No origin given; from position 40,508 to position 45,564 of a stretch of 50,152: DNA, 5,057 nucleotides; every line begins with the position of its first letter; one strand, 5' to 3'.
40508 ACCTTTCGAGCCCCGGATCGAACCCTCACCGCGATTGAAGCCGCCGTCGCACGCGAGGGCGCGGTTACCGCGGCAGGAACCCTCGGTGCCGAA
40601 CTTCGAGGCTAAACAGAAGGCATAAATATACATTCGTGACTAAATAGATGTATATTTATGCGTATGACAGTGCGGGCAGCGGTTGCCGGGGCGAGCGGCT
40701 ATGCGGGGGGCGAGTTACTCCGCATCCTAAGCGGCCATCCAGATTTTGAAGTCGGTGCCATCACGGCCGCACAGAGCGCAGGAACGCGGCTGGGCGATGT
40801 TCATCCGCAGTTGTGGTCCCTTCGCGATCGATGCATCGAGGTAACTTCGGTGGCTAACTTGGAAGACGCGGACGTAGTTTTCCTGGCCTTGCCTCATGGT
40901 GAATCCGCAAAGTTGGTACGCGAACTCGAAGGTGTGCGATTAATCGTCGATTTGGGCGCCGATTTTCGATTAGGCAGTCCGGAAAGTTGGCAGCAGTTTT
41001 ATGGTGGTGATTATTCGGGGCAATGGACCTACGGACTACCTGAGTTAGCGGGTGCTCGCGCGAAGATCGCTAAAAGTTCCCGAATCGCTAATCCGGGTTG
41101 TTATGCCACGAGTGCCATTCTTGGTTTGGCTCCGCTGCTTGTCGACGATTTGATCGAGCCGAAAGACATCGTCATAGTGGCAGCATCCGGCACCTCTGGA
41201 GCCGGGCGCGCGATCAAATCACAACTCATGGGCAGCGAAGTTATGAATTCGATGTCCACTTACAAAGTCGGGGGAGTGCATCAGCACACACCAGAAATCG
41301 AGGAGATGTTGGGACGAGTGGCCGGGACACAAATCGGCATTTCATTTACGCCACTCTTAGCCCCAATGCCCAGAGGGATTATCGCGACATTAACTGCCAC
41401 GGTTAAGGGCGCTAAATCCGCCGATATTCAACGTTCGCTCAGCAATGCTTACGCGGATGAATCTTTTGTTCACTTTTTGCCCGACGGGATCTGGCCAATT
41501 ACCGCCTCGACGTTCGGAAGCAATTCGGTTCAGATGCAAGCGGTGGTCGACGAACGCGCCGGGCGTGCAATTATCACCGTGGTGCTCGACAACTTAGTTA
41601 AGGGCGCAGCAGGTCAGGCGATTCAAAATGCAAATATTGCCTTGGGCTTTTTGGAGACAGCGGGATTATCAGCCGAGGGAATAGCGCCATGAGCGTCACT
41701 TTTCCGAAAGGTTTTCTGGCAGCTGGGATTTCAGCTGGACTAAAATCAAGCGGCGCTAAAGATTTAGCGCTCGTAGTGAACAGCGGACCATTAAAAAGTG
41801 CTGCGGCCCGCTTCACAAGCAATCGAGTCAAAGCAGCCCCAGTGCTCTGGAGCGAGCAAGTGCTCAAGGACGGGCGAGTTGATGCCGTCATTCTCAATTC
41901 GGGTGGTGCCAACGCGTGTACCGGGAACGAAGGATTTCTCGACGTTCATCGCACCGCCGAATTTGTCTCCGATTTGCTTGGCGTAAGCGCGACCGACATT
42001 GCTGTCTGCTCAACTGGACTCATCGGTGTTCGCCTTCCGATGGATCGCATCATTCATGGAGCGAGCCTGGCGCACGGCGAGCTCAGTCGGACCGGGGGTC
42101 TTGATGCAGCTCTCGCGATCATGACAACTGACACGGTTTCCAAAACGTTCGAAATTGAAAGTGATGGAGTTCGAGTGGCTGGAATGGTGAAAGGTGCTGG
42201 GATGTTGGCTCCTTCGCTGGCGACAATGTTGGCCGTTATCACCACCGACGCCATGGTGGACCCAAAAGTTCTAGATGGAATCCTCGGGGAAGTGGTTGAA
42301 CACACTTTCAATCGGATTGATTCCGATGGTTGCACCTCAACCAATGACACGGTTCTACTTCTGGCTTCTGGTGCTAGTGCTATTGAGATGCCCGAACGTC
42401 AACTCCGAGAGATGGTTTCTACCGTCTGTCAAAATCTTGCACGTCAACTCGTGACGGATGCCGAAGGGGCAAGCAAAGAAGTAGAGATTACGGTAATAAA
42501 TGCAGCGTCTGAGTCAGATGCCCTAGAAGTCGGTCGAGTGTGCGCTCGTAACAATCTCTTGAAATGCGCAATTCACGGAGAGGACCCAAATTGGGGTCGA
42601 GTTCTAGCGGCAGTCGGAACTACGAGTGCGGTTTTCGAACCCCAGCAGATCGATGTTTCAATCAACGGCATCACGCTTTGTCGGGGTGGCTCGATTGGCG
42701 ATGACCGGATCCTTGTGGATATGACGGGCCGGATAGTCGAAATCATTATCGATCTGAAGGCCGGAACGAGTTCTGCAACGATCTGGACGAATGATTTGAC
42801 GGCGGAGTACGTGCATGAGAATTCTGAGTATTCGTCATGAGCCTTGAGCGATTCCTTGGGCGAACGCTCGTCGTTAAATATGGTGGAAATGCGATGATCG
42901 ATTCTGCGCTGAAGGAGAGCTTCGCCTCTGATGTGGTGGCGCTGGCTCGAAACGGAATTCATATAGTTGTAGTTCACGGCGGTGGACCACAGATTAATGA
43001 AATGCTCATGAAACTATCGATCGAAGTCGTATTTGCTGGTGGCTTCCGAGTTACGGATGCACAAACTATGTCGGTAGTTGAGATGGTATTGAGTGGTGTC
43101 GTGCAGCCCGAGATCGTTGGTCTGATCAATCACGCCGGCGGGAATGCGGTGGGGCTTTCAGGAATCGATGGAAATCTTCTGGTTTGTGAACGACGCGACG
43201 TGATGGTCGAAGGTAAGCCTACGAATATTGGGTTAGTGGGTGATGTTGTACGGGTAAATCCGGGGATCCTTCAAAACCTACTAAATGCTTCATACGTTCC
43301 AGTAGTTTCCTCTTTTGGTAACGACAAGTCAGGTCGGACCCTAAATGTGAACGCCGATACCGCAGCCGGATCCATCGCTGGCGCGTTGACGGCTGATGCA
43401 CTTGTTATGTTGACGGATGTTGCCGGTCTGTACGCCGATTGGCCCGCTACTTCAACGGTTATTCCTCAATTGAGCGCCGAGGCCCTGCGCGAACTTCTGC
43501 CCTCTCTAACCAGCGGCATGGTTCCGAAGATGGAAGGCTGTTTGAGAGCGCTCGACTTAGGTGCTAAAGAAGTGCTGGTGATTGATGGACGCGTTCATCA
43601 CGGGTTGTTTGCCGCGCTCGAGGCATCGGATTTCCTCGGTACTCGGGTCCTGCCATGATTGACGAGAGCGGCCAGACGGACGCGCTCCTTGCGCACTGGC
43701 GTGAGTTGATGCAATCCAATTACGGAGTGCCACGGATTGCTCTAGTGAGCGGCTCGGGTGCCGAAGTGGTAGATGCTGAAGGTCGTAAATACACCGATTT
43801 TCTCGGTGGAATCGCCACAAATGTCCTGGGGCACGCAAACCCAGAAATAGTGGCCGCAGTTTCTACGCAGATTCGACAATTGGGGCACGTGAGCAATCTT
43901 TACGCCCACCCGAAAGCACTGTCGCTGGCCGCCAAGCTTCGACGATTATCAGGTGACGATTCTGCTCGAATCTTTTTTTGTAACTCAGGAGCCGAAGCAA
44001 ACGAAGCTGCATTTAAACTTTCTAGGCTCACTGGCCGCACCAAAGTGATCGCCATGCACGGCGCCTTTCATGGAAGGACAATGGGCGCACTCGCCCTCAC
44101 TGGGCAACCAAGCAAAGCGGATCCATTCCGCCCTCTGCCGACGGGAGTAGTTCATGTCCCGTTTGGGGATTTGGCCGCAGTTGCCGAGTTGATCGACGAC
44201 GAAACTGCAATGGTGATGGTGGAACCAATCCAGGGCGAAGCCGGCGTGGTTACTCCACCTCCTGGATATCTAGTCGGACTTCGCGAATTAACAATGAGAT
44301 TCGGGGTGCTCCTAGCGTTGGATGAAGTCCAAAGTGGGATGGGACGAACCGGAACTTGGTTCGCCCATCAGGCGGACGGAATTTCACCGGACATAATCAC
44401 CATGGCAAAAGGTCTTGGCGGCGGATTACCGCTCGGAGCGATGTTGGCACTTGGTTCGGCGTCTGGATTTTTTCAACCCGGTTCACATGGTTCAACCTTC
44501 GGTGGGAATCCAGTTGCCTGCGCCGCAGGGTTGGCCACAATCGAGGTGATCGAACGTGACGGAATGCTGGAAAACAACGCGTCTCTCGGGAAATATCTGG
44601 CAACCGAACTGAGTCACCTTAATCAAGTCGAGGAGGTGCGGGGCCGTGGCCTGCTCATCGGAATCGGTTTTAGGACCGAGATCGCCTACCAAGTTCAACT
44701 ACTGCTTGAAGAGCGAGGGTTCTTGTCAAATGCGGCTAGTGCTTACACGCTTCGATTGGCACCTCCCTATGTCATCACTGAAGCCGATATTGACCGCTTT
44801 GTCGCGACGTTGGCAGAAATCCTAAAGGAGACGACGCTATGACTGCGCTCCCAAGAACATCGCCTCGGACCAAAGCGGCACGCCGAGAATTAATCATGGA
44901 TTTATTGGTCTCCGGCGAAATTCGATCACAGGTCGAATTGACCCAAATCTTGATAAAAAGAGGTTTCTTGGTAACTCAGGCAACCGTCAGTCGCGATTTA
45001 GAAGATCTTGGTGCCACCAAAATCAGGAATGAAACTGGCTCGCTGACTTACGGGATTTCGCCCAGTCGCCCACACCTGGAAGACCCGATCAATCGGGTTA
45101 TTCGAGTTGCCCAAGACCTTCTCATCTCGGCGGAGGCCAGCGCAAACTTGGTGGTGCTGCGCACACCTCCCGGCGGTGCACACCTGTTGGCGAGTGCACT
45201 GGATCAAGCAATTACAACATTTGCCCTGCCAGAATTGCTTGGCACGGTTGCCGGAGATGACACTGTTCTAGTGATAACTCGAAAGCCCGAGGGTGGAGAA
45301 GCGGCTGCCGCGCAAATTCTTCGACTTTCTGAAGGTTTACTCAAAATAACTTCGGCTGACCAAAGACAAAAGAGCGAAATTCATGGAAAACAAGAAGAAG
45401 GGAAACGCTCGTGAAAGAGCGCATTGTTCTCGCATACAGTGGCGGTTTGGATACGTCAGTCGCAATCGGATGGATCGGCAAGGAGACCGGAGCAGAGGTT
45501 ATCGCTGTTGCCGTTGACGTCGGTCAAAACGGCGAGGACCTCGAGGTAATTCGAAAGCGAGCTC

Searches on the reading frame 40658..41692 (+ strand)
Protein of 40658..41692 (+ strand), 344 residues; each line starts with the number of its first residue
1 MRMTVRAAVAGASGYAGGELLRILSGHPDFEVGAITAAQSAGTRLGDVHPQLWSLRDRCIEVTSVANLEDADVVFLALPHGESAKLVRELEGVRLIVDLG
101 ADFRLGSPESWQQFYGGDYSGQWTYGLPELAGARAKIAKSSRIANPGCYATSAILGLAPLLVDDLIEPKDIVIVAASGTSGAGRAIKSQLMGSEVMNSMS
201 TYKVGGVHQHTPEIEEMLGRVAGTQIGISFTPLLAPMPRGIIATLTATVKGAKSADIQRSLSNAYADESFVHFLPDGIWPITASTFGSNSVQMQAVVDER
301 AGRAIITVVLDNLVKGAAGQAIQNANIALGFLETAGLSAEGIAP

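Call 61: search_protein_families(library=pfam, proteins=[window:40658-41692:+], max_evalue=1e-8)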
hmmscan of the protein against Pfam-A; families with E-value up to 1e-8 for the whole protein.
window:40658-41692:+ (344 aa): 3 families
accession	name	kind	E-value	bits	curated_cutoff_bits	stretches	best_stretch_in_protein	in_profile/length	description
PF22698.1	Semialdhyde_dhC_1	-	1.7e-50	171.6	27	1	148-312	1-165/165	Semialdehyde dehydrogenase, dimerisation domain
PF01118.30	Semialdhyde_dh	-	3.1e-23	82.9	26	1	7-133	2-116/121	Semialdehyde dehydrogenase, NAD binding domain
PF02774.23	Semialdhyde_dhC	-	2e-20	74.2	26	1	157-315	1-184/184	Semialdehyde dehydrogenase, dimerisation domain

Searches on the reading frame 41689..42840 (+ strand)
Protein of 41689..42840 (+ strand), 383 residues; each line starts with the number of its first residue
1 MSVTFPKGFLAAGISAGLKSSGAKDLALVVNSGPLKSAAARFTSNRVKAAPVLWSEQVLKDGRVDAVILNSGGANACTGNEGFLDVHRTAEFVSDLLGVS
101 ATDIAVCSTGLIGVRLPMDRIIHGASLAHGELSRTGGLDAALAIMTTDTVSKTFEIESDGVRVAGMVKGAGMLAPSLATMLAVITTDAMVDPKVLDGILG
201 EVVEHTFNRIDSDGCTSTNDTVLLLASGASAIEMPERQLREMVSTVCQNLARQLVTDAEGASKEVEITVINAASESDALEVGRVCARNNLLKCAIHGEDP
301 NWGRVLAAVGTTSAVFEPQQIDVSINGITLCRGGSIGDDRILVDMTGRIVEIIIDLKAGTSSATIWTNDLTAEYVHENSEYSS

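Call 60: search_protein_families(library=pfam, proteins=[window:41689-42840:+], max_evalue=1e-8)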
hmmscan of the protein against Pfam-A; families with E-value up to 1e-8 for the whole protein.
window:41689-42840:+ (383 aa): 1 family
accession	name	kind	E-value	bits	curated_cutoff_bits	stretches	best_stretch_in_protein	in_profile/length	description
PF01960.23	ArgJ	-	1.4e-128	429.2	32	1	11-383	2-377/377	ArgJ family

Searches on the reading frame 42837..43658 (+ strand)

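Call 61: search_protein_families(library=pfam, proteins=[window:42837-43658:+], max_evalue=1e-8)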
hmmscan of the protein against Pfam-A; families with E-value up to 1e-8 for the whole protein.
window:42837-43658:+ (273 aa): 1 family
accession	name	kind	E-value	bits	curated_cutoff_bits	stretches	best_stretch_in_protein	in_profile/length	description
PF00696.33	AA_kinase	-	3.3e-42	145.3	24.9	1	10-250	2-234/234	Amino acid kinase family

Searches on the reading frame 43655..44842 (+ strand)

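Call 61: search_protein_families(library=pfam, proteins=[window:43655-44842:+], max_evalue=1e-8)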
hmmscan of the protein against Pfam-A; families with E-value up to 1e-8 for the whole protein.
window:43655-44842:+ (395 aa): 1 family
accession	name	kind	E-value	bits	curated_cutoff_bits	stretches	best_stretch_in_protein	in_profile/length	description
PF00202.27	Aminotran_3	-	2.9e-106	356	30.5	1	23-390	6-403/403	Aminotransferase class-III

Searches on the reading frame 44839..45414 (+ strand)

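Call 61: search_protein_families(library=pfam, proteins=[window:44839-45414:+], max_evalue=1e-8)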
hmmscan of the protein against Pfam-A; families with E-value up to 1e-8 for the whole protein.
window:44839-45414:+ (191 aa): 2 families
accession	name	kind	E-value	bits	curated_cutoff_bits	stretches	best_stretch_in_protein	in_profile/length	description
PF02863.23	Arg_repressor_C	-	2.8e-20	72.4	25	1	92-160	2-66/68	Arginine repressor, C-terminal domain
PF01316.27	Arg_repressor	-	1.2e-18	67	27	1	11-73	2-64/70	Arginine repressor, DNA binding domain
